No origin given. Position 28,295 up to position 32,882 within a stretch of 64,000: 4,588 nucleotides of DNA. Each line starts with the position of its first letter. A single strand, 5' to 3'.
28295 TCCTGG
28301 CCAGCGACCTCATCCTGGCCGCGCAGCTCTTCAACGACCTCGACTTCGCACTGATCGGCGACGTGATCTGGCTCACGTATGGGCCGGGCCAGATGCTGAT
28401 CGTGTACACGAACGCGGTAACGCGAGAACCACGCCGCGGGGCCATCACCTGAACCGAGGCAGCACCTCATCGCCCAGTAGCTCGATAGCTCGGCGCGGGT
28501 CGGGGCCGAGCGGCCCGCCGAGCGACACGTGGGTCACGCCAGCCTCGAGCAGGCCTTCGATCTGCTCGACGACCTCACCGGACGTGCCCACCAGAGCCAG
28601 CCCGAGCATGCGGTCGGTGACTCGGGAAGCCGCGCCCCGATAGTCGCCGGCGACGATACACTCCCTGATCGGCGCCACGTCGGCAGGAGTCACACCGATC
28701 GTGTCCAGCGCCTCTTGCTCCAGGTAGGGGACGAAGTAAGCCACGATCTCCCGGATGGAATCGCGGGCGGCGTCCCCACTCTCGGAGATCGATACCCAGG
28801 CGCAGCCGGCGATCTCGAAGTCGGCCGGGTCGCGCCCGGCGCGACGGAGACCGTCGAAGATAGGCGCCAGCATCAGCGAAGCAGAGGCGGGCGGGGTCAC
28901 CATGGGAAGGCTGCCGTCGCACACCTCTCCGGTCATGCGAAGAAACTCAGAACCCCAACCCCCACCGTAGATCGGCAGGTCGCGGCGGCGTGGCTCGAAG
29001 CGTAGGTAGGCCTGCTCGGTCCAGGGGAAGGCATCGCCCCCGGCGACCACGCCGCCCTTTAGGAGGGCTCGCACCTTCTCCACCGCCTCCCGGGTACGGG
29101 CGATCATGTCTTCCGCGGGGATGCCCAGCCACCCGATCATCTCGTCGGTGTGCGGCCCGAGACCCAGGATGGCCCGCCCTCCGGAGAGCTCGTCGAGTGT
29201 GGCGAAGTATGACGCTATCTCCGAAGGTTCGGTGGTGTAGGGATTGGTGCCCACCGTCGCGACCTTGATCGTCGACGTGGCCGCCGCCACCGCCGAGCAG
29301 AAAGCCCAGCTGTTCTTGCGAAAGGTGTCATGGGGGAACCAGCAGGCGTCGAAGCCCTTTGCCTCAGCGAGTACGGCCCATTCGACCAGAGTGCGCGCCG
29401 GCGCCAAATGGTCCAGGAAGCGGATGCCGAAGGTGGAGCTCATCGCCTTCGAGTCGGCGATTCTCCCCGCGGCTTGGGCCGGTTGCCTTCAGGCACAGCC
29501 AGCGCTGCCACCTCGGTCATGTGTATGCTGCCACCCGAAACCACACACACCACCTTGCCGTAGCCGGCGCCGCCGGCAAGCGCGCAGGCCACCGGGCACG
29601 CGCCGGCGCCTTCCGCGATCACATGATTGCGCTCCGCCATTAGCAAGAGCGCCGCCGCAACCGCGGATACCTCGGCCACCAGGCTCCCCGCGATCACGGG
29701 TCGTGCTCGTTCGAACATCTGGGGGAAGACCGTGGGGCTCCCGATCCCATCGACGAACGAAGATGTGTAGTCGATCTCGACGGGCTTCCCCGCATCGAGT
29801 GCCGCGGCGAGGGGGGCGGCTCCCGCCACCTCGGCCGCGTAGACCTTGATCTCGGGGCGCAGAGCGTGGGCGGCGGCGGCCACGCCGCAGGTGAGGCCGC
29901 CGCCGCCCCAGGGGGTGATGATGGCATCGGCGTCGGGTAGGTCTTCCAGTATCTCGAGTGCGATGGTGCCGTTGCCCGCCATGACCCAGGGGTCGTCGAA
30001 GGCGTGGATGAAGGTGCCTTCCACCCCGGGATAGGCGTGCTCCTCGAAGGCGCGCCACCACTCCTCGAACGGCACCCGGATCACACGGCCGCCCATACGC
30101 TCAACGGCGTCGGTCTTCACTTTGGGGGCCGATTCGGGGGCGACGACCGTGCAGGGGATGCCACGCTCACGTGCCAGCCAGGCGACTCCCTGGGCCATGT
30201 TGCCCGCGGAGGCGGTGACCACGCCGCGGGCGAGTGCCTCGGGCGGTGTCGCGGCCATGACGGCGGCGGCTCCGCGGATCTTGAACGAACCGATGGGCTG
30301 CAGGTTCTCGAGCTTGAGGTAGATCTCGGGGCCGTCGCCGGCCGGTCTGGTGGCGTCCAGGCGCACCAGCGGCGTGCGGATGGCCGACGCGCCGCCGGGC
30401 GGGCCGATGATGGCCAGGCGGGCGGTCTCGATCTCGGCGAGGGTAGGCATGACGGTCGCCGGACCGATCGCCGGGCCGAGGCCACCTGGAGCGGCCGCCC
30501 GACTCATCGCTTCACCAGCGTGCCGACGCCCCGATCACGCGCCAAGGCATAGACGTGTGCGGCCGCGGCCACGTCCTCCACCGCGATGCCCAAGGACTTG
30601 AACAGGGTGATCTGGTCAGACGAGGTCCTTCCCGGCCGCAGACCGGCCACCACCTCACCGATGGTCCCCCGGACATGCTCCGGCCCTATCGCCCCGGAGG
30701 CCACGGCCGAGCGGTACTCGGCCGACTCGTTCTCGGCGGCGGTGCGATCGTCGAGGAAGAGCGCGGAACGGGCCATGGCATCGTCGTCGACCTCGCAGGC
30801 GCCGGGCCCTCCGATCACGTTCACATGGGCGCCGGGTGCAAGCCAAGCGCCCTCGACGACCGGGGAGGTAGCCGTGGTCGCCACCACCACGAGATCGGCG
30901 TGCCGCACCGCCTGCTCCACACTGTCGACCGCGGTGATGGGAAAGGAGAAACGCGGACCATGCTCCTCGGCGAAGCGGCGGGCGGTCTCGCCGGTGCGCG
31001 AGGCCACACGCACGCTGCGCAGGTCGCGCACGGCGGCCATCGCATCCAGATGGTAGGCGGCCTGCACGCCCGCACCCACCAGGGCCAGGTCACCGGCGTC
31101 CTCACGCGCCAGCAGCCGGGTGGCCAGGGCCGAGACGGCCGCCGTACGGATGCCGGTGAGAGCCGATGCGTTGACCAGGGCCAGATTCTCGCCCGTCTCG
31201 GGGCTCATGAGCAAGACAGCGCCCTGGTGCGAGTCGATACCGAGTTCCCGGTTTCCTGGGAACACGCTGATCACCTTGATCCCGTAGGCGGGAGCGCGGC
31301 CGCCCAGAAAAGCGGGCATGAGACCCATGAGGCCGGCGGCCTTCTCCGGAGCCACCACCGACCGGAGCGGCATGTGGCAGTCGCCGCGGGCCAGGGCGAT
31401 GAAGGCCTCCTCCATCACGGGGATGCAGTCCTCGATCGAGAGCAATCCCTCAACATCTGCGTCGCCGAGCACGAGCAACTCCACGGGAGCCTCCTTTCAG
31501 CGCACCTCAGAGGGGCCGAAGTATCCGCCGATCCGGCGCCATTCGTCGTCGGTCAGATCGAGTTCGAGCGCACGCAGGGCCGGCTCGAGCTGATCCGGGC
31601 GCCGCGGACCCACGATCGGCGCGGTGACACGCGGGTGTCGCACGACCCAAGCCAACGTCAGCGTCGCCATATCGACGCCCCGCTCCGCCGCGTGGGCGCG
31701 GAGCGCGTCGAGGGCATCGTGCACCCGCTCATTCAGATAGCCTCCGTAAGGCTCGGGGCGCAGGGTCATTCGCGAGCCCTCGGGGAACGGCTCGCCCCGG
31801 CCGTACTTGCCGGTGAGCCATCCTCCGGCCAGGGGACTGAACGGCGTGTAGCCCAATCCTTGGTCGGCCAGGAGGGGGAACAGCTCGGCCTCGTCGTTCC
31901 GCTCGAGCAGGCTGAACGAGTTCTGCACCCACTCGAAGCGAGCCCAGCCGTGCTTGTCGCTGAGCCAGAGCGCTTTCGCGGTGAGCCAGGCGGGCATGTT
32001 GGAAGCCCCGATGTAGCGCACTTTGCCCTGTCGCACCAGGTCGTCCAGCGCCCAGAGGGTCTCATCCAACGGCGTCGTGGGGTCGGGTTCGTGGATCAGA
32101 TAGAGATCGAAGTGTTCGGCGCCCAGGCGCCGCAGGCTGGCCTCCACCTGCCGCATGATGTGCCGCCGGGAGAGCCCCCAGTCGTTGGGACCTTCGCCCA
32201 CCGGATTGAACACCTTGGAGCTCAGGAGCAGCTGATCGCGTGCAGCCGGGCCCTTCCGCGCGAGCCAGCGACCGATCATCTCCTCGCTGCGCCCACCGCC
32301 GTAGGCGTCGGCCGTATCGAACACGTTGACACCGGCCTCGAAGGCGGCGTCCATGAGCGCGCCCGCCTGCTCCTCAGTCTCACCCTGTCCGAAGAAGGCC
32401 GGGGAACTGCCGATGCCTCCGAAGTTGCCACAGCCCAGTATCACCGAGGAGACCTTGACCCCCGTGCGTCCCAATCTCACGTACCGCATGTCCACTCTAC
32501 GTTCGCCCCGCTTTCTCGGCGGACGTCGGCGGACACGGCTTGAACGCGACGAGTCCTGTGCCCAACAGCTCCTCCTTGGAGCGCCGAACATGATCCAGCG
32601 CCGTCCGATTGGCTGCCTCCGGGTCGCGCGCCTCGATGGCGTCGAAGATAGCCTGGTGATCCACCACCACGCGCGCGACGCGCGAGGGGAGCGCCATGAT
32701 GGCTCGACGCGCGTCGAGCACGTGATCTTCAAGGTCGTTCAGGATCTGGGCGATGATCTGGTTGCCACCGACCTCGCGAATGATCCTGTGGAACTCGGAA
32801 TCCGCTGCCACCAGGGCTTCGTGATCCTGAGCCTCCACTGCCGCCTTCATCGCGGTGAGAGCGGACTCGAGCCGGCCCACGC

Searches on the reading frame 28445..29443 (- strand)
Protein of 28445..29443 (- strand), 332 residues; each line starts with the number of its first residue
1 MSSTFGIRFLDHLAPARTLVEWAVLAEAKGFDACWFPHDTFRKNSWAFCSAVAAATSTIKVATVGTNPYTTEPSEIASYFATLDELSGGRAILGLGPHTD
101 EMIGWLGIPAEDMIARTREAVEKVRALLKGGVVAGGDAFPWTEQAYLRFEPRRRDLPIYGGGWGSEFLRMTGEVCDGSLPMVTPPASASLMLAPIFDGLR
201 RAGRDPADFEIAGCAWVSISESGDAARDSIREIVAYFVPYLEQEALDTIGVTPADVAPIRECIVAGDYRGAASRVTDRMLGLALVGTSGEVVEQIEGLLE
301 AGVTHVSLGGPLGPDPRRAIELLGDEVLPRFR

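Call 9: search_protein_families(library=pfam, proteins=[window:28445-29443:-])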
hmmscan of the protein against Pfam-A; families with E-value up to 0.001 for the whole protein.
window:28445-29443:- (332 aa): 1 family
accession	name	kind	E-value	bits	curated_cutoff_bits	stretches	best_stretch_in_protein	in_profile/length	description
PF00296.26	Bac_luciferase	-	1.5e-55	189.3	27.9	1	15-305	21-314/314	Luciferase-like monooxygenase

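Call 23: search_protein_families(library=ncbifam, proteins=[window:28445-29443:-], max_evalue=0.00001)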
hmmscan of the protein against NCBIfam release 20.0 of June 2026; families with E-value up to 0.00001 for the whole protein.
window:28445-29443:- (332 aa): 25 families
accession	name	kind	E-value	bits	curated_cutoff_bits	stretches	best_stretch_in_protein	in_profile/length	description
NF002619.0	PRK02271.1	equivalog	5.8e-66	223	276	1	4-331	2-328/329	5,10-methylenetetrahydromethanopterin reductase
TIGR03555.1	F420_mer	equivalog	3.1e-60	204.3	348.7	1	5-329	1-325/325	5,10-methylenetetrahydromethanopterin reductase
TIGR03559.1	F420_Rv3520c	subfamily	3.1e-31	108.6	335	1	10-308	6-324/325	LLM class F420-dependent oxidoreductase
TIGR04024.1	F420_NP1902A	hypoth_equivalog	8.7e-27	93.7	345.4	1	17-299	15-300/330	TIGR04024 family LLM class F420-dependent oxidoreductase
TIGR03842.1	F420_CPS_4043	hypoth_equivalog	5.4e-26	91.5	295.45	1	5-231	2-220/329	TIGR03842 family LLM class F420-dependent oxidoreductase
TIGR03564.1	F420_MSMEG_4879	subfamily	4.5e-22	78.9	234.25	1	20-238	2-219/265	TIGR03564 family F420-dependent LLM class oxidoreductase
TIGR03619.1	F420_Rv2161c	subfamily_domain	2e-20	73.5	166.9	1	45-229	46-231/247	TIGR03619 family F420-dependent LLM class oxidoreductase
TIGR03857.1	F420_MSMEG_2249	hypoth_equivalog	5.1e-19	68.7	218.4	1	16-278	13-277/329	TIGR03857 family LLM class F420-dependent oxidoreductase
TIGR03841.1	F420_Rv3093c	subfamily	3.3e-18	66.1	213.65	1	15-307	8-293/298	LLM class F420-dependent oxidoreductase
TIGR03621.1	F420_MSMEG_2516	subfamily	4.2e-15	55.6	213.15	1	5-176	3-171/295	TIGR03621 family F420-dependent LLM class oxidoreductase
TIGR03617.1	F420_MSMEG_2256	subfamily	6.9e-15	54.8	278.15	1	26-318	4-308/318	TIGR03617 family F420-dependent LLM class oxidoreductase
TIGR03557.1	F420_G6P_family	subfamily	7.8e-13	48.2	210.4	1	16-331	12-314/316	TIGR03557 family F420-dependent LLM class oxidoreductase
TIGR03560.1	F420_Rv1855c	subfamily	1.7e-11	44.3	231.4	1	43-208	50-221/227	TIGR03560 family F420-dependent LLM class oxidoreductase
TIGR03554.1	F420_G6P_DH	equivalog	1.7e-11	43.7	420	1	16-332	15-331/331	glucose-6-phosphate dehydrogenase (coenzyme-F420)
TIGR03620.1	F420_MSMEG_4141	subfamily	1.7e-10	40.7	219.8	1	4-104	3-103/280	TIGR03620 family F420-dependent LLM class oxidoreductase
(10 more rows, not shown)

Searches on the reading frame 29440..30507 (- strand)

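Call 9: search_protein_families(library=pfam, proteins=[window:29440-30507:-])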
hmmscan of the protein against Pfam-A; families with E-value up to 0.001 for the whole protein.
window:29440-30507:- (355 aa): 1 family
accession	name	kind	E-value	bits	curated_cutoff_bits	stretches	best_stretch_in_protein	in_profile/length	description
PF00291.31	PALP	-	2.2e-64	218.1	35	1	44-325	7-295/295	Pyridoxal-phosphate dependent enzyme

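Call 23: search_protein_families(library=ncbifam, proteins=[window:29440-30507:-], max_evalue=0.00001)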
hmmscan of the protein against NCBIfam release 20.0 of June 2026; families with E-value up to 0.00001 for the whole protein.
window:29440-30507:- (355 aa): 33 families (the best 25 are shown)
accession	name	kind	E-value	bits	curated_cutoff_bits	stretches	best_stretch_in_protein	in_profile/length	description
TIGR01127.1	ilvA_1Cterm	equivalog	4.5e-69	233.2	378.75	1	59-333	14-291/380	threonine ammonia-lyase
NF006674.0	PRK09224.1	subfamily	3.7e-58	197.5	577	1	61-309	41-291/508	threonine ammonia-lyase IlvA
NF006390.0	PRK08639.1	equivalog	5.9e-58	196.8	421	1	44-330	25-317/418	threonine ammonia-lyase IlvA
TIGR01124.1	ilvA_2Cterm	equivalog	1.3e-56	192.2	411.3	1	42-308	15-282/499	threonine ammonia-lyase, biosynthetic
NF005680.0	PRK07476.1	equivalog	1.4e-56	191.8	413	1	24-334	8-317/326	hydroxyectoine utilization dehydratase EutB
NF005600.0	PRK07334.1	equivalog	2.2e-56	191.2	496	1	22-334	11-318/408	threonine ammonia-lyase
NF006389.0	PRK08638.1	equivalog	3e-55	187.5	453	1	42-335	25-322/333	bifunctional threonine ammonia-lyase/L-serine ammonia-lyase TdcB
NF009130.0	PRK12483.1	subfamily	2.1e-54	185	801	1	59-309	51-303/521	threonine ammonia-lyase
TIGR02079.1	THD1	equivalog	1.3e-51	175.7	440.55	1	51-331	22-310/410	threonine ammonia-lyase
NF006094.0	PRK08246.1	subfamily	1.5e-51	175.6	331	1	43-331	22-307/310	serine/threonine dehydratase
NF045641.2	BHydaspDhtseBhcB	equivalog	4.3e-50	170.6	550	1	55-331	30-308/312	beta-hydroxyaspartate dehydratase BhcB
NF005292.0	PRK06815.1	equivalog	4.4e-50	170.5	371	1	56-332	32-312/320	threonine/serine dehydratase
NF005454.0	PRK07048.1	equivalog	1.8e-48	165.4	452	1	41-336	22-319/324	threo-3-hydroxy-L-aspartate ammonia-lyase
TIGR02991.1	ectoine_eutB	equivalog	2.4e-46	158.2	413.35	1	42-331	17-309/317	hydroxyectoine utilization dehydratase EutB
NF006455.0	PRK08813.1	equivalog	4.3e-39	134.8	489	1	62-348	50-328/374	threonine dehydratase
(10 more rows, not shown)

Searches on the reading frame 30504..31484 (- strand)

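Call 9: search_protein_families(library=pfam, proteins=[window:30504-31484:-])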
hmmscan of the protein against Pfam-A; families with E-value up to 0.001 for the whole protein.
window:30504-31484:- (326 aa): 3 families
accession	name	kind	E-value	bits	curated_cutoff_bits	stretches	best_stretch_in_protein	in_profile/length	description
PF02423.21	OCD_Mu_crystall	-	9e-78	261.8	24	1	5-316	5-311/314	Ornithine cyclodeaminase/mu-crystallin family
PF01488.26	Shikimate_DH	-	1.4e-07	32.1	24.3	1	127-215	9-95/138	Shikimate / quinate 5-dehydrogenase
PF03807.23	F420_oxidored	-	0.00038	21.4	21.6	0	133-203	2-67/94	NADP oxidoreductase coenzyme F420-dependent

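Call 23: search_protein_families(library=ncbifam, proteins=[window:30504-31484:-], max_evalue=0.00001)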
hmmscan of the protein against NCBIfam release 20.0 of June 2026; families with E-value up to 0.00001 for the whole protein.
window:30504-31484:- (326 aa): 15 families
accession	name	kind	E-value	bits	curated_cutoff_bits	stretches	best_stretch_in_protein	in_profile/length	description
NF006379.0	PRK08618.1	equivalog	9.8e-75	251.9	417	1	4-322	2-322/326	ornithine cyclodeaminase family protein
NF004793.0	PRK06141.1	equivalog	2.3e-72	243.7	322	1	4-315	2-311/314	bifunctional Delta(1)-pyrroline-2-carboxylate/Delta(1)-piperideine-2-carboxylate reductase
TIGR02371.1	ala_DH_arch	equivalog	6.6e-68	229.2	409.15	1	3-325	2-323/325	alanine dehydrogenase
NF006141.0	PRK08291.1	equivalog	2.1e-55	188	408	1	6-324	7-328/330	cyclodeaminase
TIGR02992.1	ectoine_eutC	equivalog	5.1e-53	180.3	471.65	1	5-324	3-325/326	ectoine utilization protein EutC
TIGR03944.1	dehyd_SbnB_fam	equivalog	5.8e-50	170.1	326.9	1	3-325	1-325/327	2,3-diaminopropionate biosynthesis protein SbnB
NF045643.1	ImmsucRedBhcD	equivalog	2.2e-49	168.6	500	1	4-324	2-319/321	iminosuccinate reductase BhcD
NF005603.0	PRK07340.1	equivalog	1e-43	149.7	266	1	5-311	6-299/307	delta(1)-pyrroline-2-carboxylate reductase family protein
NF005296.0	PRK06823.1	equivalog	3.1e-39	134.8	438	1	6-313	4-311/315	ornithine cyclodeaminase family protein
NF005762.1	PRK07589.1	equivalog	9e-37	126.8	350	1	44-322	45-316/334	ornithine cyclodeaminase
NF004848.0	PRK06199.1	subfamily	1.4e-35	123.1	362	1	17-323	25-369/379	tyramine oxidase subunit B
NF045512.1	PyrPipCarbRedLhpI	equivalog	4.9e-32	111.3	400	1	7-310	4-292/298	bifunctional Delta(1)-pyrroline-2-carboxylate/Delta(1)-piperideine-2-carboxylate reductase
NF005011.0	PRK06407.1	subfamily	4.4e-31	108.2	337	1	6-311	5-295/302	ornithine cyclodeaminase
NF000744.0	PRK00045.1-3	equivalog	2.4e-07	30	429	1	112-215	165-270/447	glutamyl-tRNA reductase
TIGR01035.1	hemA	equivalog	3.6e-06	26.2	209.55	1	110-212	154-257/416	glutamyl-tRNA reductase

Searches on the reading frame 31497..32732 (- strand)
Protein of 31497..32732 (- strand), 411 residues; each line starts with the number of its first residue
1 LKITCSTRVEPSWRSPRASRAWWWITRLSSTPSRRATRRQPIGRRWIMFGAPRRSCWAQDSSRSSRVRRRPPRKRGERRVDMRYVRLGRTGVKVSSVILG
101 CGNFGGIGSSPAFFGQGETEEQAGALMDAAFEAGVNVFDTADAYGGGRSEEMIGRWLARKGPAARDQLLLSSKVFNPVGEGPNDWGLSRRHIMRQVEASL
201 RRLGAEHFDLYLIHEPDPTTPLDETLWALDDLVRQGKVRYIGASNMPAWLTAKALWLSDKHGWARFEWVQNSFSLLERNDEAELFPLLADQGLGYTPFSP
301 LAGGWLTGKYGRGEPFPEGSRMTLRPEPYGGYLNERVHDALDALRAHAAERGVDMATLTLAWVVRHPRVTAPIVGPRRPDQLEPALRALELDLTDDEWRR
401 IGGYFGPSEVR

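Call 9: search_protein_families(library=pfam, proteins=[window:31497-32732:-])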
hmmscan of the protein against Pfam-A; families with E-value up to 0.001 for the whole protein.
window:31497-32732:- (411 aa): 1 family
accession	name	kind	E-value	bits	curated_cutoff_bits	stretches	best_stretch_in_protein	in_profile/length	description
PF00248.27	Aldo_ket_red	-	3.8e-76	256.4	24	1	116-401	14-286/291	Aldo/keto reductase family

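Call 23: search_protein_families(library=ncbifam, proteins=[window:31497-32732:-], max_evalue=0.00001)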
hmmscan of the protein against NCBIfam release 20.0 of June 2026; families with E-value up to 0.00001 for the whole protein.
window:31497-32732:- (411 aa): 7 families
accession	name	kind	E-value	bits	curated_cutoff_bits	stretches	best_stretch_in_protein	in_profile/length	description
NF007388.0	PRK09912.1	subfamily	1.4e-41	142.6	448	1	77-401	8-328/346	L-glyceraldehyde 3-phosphate reductase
NF007912.0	PRK10625.1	equivalog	4e-38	131.7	415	1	82-396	1-329/346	NADP(H)-dependent aldo-keto reductase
TIGR01293.1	Kv_beta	subfamily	4.7e-38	131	365.4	1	82-392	1-304/319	voltage-dependent potassium channel subunit beta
NF049922.1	MethglyxlRedYdjG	equivalog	9.6e-37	126.7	550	1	82-398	1-314/326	NADH-dependent methylglyoxal reductase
NF007695.0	PRK10376.1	subfamily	4.4e-19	68.6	280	1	110-303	29-217/290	oxidoreductase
NF008377.0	PRK11172.1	equivalog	4.2e-12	45.9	327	1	127-255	22-140/267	2,5-didehydrogluconate reductase DkgB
NF008598.0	PRK11565.1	equivalog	1e-07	31.4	425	1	120-246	27-140/275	2,5-didehydrogluconate reductase DkgA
